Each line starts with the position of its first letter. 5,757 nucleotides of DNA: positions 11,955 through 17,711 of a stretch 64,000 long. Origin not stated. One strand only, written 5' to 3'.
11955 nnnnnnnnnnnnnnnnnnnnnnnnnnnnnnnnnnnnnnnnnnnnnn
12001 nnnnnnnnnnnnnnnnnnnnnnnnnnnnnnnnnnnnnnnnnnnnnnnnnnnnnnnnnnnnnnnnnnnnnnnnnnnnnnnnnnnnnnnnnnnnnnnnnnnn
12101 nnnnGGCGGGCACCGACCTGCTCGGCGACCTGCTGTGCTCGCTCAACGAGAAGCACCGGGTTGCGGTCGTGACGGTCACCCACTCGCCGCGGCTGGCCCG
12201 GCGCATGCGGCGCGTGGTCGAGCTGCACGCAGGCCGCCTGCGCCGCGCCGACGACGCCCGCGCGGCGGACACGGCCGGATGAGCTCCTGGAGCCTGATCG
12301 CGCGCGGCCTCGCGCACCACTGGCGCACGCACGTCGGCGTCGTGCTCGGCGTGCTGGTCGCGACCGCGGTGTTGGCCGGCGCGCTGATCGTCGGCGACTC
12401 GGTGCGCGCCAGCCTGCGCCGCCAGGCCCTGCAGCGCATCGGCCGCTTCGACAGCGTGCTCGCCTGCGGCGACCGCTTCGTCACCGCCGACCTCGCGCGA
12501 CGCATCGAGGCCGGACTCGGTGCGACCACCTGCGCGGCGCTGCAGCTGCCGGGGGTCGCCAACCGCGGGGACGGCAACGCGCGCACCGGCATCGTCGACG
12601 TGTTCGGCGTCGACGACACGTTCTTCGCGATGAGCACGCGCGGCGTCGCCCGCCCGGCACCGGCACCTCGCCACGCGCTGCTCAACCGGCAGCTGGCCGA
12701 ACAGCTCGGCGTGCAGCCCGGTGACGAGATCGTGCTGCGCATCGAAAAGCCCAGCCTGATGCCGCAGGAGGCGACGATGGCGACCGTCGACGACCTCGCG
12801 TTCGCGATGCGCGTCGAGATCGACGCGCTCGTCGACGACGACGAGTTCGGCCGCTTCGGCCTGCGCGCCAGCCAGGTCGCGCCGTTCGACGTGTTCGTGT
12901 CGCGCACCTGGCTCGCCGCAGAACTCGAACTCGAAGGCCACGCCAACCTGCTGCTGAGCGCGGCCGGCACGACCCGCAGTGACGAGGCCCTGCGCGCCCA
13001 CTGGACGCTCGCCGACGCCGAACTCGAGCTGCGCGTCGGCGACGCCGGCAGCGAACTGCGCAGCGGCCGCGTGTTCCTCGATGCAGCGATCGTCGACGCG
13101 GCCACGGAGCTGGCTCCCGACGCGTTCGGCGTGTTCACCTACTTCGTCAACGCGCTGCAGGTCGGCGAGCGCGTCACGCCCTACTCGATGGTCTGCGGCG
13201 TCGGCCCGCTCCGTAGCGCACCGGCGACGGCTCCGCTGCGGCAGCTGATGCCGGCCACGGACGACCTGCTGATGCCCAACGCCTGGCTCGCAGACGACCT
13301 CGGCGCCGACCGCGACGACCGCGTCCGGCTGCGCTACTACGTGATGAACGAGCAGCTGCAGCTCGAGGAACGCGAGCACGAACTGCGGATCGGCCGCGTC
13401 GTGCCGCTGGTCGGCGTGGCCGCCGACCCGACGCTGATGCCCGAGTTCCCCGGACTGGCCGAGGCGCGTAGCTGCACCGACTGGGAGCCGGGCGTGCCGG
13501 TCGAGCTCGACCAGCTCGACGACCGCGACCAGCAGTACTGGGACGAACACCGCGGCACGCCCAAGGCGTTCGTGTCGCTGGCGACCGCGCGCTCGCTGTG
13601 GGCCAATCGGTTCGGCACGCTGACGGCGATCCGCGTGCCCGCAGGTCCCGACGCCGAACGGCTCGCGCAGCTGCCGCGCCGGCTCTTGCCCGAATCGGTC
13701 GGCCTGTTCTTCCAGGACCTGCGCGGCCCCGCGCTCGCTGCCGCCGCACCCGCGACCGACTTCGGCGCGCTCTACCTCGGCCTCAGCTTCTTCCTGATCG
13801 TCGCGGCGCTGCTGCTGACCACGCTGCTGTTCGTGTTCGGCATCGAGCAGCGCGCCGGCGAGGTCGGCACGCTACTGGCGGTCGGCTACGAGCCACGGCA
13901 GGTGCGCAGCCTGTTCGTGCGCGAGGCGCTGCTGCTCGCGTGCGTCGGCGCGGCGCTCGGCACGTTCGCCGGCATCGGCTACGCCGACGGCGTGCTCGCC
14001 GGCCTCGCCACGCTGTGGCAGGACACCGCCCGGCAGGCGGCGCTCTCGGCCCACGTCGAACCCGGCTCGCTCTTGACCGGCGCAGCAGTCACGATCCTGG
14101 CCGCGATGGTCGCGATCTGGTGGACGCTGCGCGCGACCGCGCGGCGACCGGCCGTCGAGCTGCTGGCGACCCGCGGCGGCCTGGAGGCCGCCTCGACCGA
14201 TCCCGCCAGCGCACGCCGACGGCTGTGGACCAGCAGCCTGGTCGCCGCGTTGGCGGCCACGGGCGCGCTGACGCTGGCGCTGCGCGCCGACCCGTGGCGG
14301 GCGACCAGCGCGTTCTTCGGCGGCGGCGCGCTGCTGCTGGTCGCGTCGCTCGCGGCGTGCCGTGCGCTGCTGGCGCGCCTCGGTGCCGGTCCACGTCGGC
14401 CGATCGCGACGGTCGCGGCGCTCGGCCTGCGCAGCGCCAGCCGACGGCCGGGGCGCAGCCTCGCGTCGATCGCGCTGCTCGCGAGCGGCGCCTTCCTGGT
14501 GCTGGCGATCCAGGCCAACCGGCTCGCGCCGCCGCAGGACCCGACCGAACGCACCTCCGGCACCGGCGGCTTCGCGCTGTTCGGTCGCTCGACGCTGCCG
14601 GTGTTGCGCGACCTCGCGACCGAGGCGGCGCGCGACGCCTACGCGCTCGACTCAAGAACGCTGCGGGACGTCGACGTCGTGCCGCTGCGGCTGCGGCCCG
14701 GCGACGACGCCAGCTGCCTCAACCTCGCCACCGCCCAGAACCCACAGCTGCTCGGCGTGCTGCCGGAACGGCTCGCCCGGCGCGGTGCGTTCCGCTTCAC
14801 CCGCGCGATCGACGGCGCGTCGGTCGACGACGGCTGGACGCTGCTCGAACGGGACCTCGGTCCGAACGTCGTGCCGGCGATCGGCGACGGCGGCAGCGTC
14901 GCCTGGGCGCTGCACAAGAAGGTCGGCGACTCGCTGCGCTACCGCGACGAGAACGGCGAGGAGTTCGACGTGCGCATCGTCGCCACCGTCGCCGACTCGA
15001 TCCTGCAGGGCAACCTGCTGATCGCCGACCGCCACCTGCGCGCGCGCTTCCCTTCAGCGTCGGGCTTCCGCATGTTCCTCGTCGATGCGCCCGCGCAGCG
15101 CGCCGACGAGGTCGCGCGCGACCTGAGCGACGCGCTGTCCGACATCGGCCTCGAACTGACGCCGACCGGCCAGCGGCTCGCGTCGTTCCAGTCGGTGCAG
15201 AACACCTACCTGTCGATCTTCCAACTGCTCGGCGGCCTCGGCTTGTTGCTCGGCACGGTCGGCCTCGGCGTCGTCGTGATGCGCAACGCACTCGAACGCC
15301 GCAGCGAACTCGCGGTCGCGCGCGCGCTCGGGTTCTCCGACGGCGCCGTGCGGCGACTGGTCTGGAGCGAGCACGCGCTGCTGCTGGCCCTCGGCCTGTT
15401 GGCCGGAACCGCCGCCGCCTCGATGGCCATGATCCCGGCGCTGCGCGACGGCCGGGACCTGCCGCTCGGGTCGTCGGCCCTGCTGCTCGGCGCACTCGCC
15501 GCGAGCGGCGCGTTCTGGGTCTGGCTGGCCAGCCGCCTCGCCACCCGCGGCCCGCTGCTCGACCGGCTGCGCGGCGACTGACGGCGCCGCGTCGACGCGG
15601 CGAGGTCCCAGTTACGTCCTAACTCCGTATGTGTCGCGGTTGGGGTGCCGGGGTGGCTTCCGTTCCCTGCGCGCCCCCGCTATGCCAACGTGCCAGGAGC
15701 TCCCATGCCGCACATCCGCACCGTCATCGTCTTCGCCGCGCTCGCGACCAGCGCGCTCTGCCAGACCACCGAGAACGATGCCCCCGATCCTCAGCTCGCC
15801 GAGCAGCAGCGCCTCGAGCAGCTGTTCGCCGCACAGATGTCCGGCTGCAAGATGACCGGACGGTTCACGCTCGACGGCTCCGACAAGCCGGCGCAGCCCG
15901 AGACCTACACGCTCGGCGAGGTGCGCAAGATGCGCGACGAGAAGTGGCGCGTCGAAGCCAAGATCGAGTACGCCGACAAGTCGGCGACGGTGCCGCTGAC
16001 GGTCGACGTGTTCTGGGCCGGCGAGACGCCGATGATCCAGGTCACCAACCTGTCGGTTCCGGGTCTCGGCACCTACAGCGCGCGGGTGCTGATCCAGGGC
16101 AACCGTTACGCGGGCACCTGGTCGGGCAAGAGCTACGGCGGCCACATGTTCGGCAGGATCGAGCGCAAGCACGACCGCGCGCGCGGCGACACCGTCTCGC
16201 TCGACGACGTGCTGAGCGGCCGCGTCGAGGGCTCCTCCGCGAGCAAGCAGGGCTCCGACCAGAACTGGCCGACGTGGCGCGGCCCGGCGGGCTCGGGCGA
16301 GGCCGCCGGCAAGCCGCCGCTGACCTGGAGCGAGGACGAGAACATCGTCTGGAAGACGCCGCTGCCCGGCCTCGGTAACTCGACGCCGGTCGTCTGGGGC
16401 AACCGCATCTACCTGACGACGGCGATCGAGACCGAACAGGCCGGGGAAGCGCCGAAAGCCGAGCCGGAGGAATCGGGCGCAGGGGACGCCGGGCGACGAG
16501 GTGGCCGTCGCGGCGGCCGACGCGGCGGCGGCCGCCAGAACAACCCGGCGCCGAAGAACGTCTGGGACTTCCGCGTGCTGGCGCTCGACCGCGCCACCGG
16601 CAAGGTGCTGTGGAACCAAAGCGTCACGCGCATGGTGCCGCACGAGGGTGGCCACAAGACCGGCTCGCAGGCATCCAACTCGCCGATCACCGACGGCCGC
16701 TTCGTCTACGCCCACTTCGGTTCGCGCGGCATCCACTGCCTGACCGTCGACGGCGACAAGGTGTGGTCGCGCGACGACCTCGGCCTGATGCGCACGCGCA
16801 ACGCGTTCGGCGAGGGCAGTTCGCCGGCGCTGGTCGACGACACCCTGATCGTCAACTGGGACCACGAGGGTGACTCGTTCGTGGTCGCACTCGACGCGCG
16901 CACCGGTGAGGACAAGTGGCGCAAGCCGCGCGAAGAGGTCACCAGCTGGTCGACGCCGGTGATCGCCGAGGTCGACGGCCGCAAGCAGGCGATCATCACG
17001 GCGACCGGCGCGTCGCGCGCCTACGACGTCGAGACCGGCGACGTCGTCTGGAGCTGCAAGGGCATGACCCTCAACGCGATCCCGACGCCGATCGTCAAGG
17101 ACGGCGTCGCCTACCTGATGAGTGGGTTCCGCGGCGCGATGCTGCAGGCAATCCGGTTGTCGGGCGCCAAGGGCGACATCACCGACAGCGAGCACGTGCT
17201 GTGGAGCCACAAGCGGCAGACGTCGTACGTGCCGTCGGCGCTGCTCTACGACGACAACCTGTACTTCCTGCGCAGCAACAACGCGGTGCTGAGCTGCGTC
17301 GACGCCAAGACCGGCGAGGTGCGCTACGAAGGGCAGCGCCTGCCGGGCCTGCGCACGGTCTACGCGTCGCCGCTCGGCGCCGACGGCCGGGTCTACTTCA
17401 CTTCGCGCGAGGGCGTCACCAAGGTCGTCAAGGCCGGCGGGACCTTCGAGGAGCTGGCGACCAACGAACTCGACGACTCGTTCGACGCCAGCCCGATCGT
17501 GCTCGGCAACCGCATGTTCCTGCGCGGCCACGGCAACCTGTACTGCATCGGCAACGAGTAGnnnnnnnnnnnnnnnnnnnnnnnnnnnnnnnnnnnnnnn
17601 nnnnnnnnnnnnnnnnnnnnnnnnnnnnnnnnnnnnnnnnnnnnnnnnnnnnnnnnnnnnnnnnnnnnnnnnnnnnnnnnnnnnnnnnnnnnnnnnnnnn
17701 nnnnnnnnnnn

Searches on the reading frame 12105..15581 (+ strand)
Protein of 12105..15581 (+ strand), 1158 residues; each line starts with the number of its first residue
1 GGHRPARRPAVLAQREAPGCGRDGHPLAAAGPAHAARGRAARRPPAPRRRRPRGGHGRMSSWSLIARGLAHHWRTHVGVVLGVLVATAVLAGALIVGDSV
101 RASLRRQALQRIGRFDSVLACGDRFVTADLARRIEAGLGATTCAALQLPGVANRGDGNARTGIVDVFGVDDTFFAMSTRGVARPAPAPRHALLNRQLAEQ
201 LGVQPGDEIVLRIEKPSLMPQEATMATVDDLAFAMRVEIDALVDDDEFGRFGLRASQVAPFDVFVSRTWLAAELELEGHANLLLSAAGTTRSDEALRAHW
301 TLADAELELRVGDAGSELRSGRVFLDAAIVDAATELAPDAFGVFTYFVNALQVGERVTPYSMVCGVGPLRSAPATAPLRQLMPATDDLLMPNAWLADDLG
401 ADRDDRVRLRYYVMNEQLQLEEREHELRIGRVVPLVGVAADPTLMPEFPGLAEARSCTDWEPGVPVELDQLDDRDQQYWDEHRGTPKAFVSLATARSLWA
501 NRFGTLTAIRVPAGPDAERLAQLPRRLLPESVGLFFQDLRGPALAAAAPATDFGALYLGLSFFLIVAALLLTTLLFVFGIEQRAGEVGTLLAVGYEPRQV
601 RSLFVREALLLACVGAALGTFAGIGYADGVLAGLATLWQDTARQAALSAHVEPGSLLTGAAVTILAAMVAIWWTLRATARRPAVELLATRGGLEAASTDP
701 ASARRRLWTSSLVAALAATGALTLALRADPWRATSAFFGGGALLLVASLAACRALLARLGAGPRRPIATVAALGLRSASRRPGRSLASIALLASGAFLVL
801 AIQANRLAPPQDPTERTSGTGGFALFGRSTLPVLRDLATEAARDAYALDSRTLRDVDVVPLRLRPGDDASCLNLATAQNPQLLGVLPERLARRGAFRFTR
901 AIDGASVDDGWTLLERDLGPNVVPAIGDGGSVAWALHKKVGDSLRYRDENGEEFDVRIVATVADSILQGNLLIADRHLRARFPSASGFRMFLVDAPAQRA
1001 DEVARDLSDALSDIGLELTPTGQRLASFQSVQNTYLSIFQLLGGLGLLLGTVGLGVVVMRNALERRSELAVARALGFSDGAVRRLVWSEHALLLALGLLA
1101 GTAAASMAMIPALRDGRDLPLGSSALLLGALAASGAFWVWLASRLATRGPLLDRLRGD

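Call 13: search_protein_families(library=pfam, proteins=[window:12105-15581:+])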
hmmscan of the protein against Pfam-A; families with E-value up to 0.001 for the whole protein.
window:12105-15581:+ (1158 aa): 2 families
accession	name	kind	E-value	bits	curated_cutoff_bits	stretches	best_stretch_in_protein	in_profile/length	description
PF02687.27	FtsX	-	3.7e-22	79.1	25.5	2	560-681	3-118/120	FtsX-like permease C-terminal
PF12704.14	MacB_PCD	-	0.00022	22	27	0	80-212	5-144/207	MacB-like periplasmic core domain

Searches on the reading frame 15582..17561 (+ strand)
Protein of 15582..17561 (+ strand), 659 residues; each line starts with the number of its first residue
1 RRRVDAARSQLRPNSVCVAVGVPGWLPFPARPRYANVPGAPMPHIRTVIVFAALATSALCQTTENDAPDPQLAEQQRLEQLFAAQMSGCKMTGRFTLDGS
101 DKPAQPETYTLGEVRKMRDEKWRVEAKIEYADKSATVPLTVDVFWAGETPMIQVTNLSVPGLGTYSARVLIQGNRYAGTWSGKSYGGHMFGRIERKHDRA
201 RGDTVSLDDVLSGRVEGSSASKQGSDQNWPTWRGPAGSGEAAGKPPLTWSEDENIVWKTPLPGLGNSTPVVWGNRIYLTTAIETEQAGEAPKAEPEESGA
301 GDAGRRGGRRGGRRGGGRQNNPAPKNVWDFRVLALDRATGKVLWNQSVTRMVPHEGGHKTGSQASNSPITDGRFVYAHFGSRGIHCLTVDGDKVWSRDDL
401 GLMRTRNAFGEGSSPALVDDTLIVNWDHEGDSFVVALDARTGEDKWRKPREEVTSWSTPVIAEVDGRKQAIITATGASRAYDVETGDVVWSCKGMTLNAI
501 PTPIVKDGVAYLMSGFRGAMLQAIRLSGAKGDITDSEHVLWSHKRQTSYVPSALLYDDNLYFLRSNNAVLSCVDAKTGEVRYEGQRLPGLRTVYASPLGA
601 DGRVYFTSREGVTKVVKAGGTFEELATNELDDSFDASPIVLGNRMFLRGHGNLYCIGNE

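Call 13: search_protein_families(library=pfam, proteins=[window:15582-17561:+])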
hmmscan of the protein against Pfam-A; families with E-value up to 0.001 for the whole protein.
window:15582-17561:+ (659 aa): 3 families
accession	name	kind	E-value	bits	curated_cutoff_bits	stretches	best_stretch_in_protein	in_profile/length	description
PF13360.13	PQQ_2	-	1.7e-21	77.4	27.6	1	331-581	4-230/233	Outer membrane protein assembly factor BamB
PF01011.28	PQQ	-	4e-08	32.9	26.7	0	406-450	44-85/595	Glucose/ethanol/alcohol dehydrogenase, beta-propeller domain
PF13570.13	Beta-prop_ACSF4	-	1.2e-06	28.6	133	1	414-610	96-321/329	Beta-alanine-activating enzyme, beta-propeller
